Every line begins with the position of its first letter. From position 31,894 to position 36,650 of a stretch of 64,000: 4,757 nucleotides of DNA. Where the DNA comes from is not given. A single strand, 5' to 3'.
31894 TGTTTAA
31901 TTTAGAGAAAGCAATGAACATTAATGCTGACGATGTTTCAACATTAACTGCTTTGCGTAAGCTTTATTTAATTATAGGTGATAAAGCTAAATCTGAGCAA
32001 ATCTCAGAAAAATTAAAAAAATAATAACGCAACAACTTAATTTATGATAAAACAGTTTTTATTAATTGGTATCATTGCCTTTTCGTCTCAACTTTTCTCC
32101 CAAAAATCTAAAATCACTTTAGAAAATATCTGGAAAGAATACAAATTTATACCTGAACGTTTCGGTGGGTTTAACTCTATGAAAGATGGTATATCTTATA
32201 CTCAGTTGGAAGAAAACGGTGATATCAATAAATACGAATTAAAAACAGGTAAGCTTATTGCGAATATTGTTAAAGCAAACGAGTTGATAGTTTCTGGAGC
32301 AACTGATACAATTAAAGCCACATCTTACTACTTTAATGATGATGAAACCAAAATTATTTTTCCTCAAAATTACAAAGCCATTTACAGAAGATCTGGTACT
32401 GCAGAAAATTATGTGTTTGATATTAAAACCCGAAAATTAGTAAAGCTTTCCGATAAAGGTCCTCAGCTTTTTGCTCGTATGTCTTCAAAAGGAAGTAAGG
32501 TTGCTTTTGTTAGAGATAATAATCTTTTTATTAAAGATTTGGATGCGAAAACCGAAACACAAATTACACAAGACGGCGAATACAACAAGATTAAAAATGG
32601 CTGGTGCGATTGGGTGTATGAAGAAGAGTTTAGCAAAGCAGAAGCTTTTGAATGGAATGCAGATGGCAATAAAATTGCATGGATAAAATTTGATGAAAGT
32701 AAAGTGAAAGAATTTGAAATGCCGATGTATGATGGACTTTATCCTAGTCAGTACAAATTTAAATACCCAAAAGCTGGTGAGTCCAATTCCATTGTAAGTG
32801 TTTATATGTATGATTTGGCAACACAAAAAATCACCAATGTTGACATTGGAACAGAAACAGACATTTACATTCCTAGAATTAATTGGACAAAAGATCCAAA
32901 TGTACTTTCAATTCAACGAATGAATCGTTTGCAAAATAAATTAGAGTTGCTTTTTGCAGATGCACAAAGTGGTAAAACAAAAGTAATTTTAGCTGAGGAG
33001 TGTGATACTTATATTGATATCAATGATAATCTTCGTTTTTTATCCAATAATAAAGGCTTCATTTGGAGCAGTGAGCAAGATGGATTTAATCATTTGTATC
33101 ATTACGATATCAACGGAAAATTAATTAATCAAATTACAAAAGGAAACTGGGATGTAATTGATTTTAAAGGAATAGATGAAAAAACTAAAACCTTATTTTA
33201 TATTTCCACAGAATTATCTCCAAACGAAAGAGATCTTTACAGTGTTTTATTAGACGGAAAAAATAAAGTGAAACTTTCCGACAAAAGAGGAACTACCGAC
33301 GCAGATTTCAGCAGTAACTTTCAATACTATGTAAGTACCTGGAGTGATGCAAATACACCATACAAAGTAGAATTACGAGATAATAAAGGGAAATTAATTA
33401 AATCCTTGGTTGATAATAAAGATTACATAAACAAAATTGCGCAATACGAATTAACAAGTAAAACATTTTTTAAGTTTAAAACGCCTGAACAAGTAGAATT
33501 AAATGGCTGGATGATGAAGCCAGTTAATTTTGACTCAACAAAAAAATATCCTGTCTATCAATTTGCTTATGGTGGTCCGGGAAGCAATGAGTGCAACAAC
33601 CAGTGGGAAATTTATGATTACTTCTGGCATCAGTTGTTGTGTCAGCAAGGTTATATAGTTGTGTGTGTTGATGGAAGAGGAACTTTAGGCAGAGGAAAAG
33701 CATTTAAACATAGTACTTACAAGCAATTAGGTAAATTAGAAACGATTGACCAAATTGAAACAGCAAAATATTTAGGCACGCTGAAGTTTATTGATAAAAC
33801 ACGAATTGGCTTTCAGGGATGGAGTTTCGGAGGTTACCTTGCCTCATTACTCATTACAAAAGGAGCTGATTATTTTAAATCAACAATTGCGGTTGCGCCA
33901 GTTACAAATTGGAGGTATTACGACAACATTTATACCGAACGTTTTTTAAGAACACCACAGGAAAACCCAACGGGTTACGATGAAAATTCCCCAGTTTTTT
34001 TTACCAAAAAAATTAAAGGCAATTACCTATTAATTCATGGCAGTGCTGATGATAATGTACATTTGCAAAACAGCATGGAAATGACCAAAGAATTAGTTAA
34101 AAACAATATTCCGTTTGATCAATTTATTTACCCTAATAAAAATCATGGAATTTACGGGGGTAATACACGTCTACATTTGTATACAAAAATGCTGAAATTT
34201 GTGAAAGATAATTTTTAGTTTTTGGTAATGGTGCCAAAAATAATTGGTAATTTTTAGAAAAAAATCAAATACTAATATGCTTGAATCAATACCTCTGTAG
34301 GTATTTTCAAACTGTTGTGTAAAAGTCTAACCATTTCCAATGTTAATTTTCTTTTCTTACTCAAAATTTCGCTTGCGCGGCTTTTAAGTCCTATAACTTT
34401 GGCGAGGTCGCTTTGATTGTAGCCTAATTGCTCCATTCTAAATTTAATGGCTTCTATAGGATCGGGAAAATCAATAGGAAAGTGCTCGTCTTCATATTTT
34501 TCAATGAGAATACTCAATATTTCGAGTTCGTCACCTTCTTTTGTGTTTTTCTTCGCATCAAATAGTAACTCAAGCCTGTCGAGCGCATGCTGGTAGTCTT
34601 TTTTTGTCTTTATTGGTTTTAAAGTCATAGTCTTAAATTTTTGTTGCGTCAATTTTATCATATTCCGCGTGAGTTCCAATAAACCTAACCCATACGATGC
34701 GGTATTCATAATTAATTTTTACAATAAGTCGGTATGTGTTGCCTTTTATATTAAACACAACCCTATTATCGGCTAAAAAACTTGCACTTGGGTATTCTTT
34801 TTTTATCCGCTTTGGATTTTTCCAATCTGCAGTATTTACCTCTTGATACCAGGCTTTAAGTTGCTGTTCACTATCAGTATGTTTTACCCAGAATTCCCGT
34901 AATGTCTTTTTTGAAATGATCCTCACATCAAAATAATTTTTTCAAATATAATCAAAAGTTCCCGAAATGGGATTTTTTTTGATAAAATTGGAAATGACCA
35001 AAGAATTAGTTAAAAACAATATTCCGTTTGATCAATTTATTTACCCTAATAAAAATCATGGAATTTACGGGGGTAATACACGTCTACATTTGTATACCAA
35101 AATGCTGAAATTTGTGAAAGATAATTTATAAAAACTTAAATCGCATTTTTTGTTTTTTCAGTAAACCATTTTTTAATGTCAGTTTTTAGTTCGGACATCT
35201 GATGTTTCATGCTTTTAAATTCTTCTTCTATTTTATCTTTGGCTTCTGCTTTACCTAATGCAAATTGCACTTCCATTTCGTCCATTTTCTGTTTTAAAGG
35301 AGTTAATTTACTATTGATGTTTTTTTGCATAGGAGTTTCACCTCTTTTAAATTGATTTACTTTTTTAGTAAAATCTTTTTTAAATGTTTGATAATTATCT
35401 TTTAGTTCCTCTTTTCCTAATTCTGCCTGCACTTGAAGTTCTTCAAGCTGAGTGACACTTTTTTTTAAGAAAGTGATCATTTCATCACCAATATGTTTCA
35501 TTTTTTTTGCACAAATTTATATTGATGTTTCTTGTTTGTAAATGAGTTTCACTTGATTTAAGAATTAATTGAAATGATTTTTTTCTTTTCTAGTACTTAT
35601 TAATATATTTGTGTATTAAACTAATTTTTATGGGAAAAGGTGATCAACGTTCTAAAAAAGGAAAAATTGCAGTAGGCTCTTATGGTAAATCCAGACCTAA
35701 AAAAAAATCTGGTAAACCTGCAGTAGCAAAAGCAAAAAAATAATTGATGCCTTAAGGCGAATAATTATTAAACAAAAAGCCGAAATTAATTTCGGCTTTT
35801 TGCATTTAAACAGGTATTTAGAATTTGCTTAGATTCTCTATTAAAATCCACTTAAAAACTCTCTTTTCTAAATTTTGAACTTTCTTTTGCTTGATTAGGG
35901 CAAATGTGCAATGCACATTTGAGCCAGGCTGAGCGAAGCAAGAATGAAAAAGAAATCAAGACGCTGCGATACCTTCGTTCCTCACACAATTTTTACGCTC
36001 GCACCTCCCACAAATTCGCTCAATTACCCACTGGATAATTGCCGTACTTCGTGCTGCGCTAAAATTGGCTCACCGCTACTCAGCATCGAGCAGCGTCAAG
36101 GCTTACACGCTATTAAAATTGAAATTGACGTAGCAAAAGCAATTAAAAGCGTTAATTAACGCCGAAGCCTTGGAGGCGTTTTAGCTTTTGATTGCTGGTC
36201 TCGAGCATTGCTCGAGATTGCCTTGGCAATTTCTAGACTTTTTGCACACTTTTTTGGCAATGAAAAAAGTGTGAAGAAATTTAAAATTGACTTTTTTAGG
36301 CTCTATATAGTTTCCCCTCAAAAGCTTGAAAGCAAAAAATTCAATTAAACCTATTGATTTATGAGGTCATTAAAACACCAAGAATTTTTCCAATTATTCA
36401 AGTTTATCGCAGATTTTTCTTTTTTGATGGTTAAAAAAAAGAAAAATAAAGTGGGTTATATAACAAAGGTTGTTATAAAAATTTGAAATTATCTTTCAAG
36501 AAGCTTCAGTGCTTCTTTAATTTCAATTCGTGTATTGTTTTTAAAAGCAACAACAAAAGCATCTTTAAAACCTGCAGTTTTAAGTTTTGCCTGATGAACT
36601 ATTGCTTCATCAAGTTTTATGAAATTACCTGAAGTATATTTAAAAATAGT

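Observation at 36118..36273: Two-copy multi-hairpin element with compensatory stem changes: candidate undescribed structured RNA (copy B)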

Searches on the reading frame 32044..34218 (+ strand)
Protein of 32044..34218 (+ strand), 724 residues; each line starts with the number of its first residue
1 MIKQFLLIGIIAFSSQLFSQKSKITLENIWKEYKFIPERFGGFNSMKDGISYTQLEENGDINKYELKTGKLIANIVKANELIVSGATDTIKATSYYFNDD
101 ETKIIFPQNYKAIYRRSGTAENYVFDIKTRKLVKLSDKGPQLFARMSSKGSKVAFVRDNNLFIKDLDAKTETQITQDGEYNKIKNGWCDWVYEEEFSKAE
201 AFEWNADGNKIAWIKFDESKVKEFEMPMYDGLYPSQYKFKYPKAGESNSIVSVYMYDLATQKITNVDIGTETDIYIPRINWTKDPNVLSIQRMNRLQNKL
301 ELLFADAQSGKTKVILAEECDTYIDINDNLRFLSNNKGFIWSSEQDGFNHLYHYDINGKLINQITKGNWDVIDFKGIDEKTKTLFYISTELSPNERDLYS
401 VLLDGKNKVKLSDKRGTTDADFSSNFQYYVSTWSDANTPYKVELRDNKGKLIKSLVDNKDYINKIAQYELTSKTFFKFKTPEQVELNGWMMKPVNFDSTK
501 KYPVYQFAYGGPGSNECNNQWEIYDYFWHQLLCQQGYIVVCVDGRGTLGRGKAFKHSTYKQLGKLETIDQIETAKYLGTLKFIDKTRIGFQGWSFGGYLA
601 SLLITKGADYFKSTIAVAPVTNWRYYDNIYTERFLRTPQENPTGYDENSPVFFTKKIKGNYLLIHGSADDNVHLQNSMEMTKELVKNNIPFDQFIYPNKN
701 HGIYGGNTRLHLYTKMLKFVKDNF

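Call 19: search_protein_families(library=pfam, proteins=[window:32044-34218:+])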
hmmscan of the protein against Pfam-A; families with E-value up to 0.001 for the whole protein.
window:32044-34218:+ (724 aa): 6 families
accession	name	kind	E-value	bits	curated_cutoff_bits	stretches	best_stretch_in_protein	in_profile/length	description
PF00930.27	DPPIV_N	-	4e-104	348.6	22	1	99-440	2-354/354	Dipeptidyl peptidase IV (DPP IV) N-terminal region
PF00326.27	Peptidase_S9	-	2.7e-53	181.1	22.6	1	530-724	8-210/213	Prolyl oligopeptidase family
PF02129.25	Peptidase_S15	-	6.1e-08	33.1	23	1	518-638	46-146/262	X-Pro dipeptidyl-peptidase (S15 family)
PF01738.24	DLH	-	2.6e-07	30.9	21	1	532-702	37-187/217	Dienelactone hydrolase family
PF20434.5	BD-FAE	-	1.6e-06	28.2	26.8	0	636-684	166-215/215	BD-FAE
PF12740.14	PETase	-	0.00033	20.6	28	1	528-635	73-173/263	PET hydrolase-like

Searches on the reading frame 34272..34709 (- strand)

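Call 19: search_protein_families(library=pfam, proteins=[window:34272-34709:-])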
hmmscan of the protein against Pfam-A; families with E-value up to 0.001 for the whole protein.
window:34272-34709:- (145 aa): 1 family
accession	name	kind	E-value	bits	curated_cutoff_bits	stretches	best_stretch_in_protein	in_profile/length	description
PF01381.28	HTH_3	-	2e-06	28.2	23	1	88-140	1-54/55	Helix-turn-helix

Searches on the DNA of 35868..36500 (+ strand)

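Call 7: search_rna_families(source=window, start=35900, end=36500, threshold=evalue, max_evalue=10, show_alignments=3)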
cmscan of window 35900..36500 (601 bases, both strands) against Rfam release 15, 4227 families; matches with E-value up to 10: 16.
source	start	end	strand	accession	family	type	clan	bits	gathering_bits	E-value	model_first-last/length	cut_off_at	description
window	36226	36353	-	RF02316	TtnuHACA9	Gene; snRNA; snoRNA; HACA-box;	-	23.2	100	0.23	1-135/135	no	Tetrahymena snoRNA TtnuHACA9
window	36244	36347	+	RF02323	TtnuHACA16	Gene; snRNA; snoRNA; HACA-box;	-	23.1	100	0.73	1-117/117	no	Tetrahymena snoRNA TtnuHACA16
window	36418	36451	+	RF01592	plasmodium_snoR17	Gene; snRNA; snoRNA; CD-box;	-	21.5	51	7.9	1-80/80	no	small nucleolar RNA snoR17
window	36240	36278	+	RF00788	mir-287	Gene; miRNA;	-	20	80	0.14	18-56/73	no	mir-287 microRNA precursor family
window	36221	36313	-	RF03922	MIR2119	Gene; miRNA;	-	19.5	73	8.5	1-188/188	no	MIR2119 microRNA precursor family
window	35940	36060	-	RF02114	FAM13A-AS1_1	Gene; lncRNA;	-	18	70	1.2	1-118/118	no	FAM13A antisense RNA 1 conserved region 1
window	36205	36309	+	RF01858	RsaF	Gene; sRNA;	-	17.9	60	0.97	1-119/119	no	RNA Staph. aureus F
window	36117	36237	+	RF00168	Lysine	Cis-reg; riboswitch;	-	17.2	30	0.038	1-182/182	no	Lysine riboswitch aptamer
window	35936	35976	+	RF01618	ceN114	Gene; snRNA; snoRNA; CD-box;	-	16.7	44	2.2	1-63/63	no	Nematode snoRNA ceN114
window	36230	36287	+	RF03642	MIR5743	Gene; miRNA;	-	16.6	111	4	1-81/81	no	MIR5743 microRNA precursor family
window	36256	36304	+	RF03464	mir-465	Gene; miRNA;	CL00136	16.3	65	2.5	1-79/79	no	mir-465 microRNA precursor family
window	35944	35991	-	RF01701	Cyano-1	Gene; sRNA;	-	16.2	41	6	1-69/69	no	Cyano-1 RNA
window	36411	36456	+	RF02925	6A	Gene; sRNA;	-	16.1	41.2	4.8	1-52/52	no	6A RNA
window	36412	36448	-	RF02590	Spy1186876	Gene; sRNA;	-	11.6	208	6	84-133/243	no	S. pyogenes small RNA 1186876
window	36411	36456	-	RF02060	STnc410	Gene; sRNA;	-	11.4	50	8.3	1-158/158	no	Enterobacterial sRNA STnc410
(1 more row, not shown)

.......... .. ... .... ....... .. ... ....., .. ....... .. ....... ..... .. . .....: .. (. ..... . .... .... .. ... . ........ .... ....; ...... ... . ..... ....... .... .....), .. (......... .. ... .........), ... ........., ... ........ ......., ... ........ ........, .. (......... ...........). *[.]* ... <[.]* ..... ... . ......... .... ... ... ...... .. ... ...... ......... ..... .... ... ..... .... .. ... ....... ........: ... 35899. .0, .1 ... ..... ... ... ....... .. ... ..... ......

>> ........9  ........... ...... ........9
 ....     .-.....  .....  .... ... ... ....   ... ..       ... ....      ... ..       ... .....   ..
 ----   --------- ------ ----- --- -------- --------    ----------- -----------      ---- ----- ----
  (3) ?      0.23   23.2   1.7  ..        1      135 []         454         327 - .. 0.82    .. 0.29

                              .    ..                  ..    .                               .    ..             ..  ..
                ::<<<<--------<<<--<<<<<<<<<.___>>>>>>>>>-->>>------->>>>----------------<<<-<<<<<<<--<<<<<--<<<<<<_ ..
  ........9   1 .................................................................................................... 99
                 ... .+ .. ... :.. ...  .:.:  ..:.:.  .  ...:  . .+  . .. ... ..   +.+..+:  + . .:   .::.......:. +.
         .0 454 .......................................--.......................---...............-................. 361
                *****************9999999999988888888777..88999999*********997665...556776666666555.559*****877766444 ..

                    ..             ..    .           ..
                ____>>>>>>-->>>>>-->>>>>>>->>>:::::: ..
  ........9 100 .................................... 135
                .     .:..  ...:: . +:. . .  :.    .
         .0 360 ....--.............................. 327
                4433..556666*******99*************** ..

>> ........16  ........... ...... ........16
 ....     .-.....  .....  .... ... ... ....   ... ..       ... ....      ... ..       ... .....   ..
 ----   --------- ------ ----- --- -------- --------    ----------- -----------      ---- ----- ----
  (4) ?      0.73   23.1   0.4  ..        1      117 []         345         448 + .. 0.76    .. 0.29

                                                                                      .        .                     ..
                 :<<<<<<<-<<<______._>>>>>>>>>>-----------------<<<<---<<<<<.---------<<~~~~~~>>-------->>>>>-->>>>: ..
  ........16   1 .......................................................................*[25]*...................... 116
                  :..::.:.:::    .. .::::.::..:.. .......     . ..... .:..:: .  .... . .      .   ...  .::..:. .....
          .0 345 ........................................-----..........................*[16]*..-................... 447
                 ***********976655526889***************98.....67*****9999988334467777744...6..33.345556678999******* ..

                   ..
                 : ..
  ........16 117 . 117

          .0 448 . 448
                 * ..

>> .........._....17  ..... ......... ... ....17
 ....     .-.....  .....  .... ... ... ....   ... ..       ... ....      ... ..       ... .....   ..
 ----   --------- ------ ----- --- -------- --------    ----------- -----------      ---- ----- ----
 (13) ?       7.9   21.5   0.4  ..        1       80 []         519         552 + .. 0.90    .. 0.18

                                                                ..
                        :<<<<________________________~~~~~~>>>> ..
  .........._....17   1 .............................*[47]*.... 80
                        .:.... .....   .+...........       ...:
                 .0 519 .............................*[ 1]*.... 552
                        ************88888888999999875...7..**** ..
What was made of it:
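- Copy B gives a weak lysine-riboswitch match: 17.2 bits, E 0.038 (call 7).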

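Call 66: search_dna_similar(query=window:35868-36290:+, collection=phages, mode=distant, max_evalue=0.01, max_rows=10)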
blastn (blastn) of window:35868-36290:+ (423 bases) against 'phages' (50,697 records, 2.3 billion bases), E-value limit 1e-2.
No match.

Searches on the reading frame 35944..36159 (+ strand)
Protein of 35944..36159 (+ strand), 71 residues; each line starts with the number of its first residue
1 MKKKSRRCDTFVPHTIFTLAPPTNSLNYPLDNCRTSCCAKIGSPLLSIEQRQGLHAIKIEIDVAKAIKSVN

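Call 19: search_protein_families(library=pfam, proteins=[window:35944-36159:+])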
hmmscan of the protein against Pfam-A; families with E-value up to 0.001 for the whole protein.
window:35944-36159:+ (71 aa): 0 families
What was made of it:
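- On Protein-coding small ORF: The 71-aa ORF 35944-36159 has no Pfam match (call 19).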
